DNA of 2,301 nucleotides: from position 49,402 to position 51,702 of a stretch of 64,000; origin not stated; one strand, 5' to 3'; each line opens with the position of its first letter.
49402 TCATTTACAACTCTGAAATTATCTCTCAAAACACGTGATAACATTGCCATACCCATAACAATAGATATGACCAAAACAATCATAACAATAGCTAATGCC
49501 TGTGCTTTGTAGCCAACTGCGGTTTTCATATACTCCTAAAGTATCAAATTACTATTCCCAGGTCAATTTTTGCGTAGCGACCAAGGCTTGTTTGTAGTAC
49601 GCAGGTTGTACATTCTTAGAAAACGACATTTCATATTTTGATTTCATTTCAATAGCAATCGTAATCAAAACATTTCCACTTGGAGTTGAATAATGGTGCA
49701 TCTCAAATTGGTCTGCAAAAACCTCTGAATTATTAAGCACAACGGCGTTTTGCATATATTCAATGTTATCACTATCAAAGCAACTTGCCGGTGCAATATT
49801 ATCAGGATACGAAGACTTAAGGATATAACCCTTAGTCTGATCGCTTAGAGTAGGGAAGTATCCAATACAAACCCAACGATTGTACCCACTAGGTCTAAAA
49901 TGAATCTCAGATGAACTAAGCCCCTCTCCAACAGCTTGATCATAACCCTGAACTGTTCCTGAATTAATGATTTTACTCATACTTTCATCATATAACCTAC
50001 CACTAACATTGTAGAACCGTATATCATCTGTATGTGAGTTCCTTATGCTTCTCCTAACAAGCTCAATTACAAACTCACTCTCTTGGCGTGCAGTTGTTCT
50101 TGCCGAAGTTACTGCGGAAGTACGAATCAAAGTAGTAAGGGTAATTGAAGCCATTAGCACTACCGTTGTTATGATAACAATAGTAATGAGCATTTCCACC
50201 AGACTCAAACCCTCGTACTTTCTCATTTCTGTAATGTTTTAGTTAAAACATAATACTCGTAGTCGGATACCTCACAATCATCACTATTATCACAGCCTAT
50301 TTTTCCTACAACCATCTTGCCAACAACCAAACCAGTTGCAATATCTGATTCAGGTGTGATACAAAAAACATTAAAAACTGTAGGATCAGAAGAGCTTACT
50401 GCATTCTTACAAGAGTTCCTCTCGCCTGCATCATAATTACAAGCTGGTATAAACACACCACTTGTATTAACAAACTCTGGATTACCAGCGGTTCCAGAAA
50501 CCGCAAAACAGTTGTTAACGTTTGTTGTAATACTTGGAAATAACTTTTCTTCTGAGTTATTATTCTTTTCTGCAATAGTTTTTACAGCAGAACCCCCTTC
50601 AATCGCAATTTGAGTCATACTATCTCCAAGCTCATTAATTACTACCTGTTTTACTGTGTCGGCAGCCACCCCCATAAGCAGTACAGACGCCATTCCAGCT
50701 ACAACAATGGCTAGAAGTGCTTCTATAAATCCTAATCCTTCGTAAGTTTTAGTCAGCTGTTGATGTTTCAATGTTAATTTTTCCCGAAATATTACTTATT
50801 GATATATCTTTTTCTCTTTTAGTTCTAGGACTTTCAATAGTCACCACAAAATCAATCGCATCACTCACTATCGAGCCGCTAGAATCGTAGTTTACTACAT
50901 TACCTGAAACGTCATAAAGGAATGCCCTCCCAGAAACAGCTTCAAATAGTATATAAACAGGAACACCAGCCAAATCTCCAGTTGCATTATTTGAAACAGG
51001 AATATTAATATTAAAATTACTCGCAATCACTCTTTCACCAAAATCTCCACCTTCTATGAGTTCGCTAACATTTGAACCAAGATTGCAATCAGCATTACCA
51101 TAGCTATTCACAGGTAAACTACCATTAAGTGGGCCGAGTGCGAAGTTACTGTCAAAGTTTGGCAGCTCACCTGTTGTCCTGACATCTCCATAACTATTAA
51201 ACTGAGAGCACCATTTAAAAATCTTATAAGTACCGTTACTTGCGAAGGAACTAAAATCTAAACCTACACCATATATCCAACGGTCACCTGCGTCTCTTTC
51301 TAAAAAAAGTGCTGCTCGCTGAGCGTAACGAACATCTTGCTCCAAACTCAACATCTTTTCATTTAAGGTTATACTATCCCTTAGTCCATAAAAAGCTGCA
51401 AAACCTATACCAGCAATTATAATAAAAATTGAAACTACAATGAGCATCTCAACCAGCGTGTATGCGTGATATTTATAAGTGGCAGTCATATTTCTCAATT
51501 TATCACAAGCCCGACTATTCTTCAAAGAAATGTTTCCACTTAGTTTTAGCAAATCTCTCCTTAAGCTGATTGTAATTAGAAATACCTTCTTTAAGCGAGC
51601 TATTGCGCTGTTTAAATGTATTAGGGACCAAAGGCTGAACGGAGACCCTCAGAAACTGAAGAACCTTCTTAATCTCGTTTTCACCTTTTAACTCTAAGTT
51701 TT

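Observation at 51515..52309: PAPS-sulfotransferase-like gene inside the pilin operon between pilD and the minor pilins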

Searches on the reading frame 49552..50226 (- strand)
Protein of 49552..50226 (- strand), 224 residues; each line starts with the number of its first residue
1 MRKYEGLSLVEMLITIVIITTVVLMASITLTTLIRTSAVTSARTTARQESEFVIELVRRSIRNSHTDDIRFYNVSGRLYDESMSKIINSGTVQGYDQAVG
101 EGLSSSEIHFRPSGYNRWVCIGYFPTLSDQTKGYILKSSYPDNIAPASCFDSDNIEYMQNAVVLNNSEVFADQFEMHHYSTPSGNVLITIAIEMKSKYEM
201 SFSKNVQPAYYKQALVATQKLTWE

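Call 3: search_protein_families(library=pfam, proteins=[window:49552-50226:-], max_evalue=0.01)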
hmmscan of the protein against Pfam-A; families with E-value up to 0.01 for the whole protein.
window:49552-50226:- (224 aa): 1 family
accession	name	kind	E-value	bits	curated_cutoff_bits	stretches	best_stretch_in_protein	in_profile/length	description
PF07963.17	N_methyl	-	8.2e-05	22.5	21.2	1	1-26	1-26/27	Prokaryotic N-terminal methylation motif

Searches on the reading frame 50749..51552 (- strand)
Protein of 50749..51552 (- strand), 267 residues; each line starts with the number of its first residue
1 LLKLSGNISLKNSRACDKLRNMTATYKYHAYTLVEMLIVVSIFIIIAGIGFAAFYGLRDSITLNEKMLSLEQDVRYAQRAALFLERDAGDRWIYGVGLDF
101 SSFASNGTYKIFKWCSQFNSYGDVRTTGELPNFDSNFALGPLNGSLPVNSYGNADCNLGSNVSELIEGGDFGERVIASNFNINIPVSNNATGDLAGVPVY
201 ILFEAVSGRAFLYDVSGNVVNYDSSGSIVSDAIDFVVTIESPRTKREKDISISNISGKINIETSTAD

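Call 3: search_protein_families(library=pfam, proteins=[window:50749-51552:-], max_evalue=0.01)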
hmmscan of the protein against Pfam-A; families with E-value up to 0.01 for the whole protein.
window:50749-51552:- (267 aa): 1 family
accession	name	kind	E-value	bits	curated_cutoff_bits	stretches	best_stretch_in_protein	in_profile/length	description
PF07963.17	N_methyl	-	0.0002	21.3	21.2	1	28-49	4-25/27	Prokaryotic N-terminal methylation motif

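Call 4: search_protein_families(library=ncbifam, proteins=[window:50749-51552:-], max_evalue=0.01)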
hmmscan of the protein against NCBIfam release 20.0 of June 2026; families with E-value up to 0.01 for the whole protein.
window:50749-51552:- (267 aa): 2 families
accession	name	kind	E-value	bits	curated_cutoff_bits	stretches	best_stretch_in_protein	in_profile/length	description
NF040982.1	ComGD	equivalog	2.2e-06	28.1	70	1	30-83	3-56/139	competence type IV pilus minor pilin ComGD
NF007800.0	PRK10506.1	equivalog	0.0022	17.8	158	1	27-87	7-67/163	prepilin peptidase-dependent protein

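Call 52: find_related_loci(query=A5, collection=metagenome_contigs, flank=5000)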
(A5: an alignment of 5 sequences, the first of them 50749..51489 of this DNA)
Query A5 (246 aa) in metagenome_contigs; peptide patterns used: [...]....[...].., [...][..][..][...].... (x = any residue, [..] = any of these).
368 stretches matched a pattern; 13 encode a relative of the query (tblastn E <= 1e-3); 13 distinct loci.
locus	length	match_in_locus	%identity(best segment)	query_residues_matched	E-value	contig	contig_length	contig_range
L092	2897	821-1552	57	1-244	4e-96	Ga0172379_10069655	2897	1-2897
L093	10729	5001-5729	55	1-241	1e-90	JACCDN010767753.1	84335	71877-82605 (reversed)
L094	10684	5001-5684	49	7-241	3e-73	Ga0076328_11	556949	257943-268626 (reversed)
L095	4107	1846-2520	41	6-241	1e-58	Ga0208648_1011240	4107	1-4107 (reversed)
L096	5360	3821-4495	40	6-241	2e-57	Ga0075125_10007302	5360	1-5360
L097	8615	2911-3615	41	6-246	2e-57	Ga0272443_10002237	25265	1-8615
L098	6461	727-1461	41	6-242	1e-51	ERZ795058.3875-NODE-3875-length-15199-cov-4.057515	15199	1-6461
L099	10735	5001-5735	42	6-242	1e-51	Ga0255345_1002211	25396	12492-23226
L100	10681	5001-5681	35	10-238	9e-42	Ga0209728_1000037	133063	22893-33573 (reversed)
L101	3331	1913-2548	34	8-240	1e-35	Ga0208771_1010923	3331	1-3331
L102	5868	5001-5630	31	6-240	3e-35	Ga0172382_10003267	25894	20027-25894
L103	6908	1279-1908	31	6-240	5e-35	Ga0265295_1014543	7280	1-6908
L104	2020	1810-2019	40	6-75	1e-13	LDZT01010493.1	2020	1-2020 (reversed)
